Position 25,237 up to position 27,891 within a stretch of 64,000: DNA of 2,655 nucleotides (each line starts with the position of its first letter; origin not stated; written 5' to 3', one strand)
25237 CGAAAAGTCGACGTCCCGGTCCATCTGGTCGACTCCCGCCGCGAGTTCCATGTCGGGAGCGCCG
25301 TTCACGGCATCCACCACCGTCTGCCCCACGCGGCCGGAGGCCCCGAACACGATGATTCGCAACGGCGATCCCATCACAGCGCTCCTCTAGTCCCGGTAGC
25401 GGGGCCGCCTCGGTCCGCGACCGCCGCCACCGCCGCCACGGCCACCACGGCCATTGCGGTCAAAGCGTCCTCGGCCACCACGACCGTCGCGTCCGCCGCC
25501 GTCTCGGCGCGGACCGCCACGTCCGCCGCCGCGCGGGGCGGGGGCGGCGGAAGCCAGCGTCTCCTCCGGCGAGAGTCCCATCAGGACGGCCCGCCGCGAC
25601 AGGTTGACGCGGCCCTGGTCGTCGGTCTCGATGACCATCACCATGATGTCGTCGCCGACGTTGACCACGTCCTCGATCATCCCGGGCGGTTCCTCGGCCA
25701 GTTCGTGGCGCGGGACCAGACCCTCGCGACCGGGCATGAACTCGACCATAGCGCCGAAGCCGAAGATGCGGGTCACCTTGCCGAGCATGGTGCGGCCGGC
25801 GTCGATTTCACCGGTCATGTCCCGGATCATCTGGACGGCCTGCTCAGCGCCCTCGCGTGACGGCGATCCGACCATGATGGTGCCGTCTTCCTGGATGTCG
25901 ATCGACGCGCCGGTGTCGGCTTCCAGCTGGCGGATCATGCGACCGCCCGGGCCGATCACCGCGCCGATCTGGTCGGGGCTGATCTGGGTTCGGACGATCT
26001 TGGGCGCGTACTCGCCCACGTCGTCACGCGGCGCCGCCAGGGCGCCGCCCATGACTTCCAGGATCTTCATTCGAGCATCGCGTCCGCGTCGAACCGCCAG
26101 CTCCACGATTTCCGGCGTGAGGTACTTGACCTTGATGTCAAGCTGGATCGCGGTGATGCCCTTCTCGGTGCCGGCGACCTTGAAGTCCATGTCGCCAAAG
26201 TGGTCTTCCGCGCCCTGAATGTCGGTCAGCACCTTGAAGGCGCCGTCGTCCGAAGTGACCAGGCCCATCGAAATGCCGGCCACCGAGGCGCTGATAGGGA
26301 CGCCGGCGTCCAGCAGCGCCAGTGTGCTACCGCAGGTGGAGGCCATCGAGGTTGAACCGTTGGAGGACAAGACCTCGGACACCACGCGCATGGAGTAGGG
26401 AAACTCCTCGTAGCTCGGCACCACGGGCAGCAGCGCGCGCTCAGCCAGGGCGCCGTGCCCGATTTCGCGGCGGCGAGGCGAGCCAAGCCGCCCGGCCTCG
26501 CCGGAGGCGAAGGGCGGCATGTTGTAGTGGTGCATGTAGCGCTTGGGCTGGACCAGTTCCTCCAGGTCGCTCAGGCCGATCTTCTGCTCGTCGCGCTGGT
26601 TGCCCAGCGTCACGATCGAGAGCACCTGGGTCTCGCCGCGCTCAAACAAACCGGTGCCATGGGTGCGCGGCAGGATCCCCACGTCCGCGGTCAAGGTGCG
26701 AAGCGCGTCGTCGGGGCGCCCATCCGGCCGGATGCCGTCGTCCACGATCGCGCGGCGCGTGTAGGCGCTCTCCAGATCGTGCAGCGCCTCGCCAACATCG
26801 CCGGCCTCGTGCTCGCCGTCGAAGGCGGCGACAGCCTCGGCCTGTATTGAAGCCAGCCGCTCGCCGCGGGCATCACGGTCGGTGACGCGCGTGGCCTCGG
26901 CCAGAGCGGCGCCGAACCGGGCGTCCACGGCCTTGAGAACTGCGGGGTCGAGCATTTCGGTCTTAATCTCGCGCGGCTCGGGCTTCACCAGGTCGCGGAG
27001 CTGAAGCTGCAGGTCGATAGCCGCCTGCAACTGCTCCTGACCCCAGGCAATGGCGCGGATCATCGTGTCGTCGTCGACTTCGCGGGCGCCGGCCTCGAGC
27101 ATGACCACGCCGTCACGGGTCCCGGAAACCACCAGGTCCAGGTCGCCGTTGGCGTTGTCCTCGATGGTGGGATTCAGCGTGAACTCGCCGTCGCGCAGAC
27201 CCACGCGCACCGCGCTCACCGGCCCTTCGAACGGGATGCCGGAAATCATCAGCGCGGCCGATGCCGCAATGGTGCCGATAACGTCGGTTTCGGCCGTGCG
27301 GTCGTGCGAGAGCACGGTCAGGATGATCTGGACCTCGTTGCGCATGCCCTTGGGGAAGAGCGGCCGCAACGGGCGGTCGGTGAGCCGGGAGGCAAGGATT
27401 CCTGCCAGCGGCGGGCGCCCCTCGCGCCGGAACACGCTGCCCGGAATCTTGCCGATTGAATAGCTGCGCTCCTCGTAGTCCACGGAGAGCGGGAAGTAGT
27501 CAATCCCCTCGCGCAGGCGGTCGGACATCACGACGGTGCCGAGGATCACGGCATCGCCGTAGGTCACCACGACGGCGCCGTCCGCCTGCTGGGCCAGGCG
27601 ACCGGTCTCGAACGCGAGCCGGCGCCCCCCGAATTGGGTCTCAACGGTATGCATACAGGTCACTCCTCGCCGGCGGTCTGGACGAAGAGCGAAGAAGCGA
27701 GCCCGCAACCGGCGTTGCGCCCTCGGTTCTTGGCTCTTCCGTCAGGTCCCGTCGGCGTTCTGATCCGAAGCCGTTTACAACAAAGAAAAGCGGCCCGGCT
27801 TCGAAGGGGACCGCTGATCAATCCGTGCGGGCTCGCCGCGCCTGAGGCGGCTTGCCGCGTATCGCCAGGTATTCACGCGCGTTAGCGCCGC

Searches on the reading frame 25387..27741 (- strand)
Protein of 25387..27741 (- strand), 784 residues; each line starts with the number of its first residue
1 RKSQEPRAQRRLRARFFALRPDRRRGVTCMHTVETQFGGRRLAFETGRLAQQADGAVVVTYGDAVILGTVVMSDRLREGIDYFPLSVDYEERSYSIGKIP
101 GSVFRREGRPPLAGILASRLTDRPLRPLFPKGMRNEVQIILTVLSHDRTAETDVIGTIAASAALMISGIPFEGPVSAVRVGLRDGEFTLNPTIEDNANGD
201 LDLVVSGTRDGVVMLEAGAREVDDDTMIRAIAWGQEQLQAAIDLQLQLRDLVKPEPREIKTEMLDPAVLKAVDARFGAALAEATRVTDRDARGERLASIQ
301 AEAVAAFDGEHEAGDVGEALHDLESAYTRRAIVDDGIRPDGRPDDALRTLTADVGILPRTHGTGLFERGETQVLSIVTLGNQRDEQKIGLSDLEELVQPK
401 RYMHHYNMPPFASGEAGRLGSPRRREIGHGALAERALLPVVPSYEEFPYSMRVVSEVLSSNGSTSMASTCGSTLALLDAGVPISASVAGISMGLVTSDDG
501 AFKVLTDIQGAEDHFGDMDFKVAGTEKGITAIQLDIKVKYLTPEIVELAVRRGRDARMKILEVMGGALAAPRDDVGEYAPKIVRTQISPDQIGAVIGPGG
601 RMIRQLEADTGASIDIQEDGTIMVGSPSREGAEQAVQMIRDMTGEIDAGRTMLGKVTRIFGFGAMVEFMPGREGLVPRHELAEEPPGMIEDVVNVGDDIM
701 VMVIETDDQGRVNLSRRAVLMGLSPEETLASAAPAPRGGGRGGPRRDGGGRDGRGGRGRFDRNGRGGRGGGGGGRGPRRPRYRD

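Call 51: search_protein_families(library=pfam, proteins=[window:25387-27741:-], max_evalue=0.001)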
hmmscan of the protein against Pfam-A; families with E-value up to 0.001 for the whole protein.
window:25387-27741:- (784 aa): 5 families
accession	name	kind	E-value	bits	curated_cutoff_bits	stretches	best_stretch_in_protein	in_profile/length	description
PF01138.27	RNase_PH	-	1.8e-51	174.4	25.5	2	347-482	2-130/130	3' exoribonuclease family, domain 1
PF03725.20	RNase_PH_C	-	2e-19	69.8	20.8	1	173-236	1-66/67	3' exoribonuclease family, domain 2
PF03726.19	PNPase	-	4.7e-13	49.9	24.6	1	268-342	2-80/81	Polyribonucleotide nucleotidyltransferase, RNA binding domain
PF00575.29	S1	-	2e-12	47.8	22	1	648-717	4-74/74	S1 RNA binding domain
PF00013.35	KH_1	-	4.2e-12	46.1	21.5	1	583-641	2-66/66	KH domain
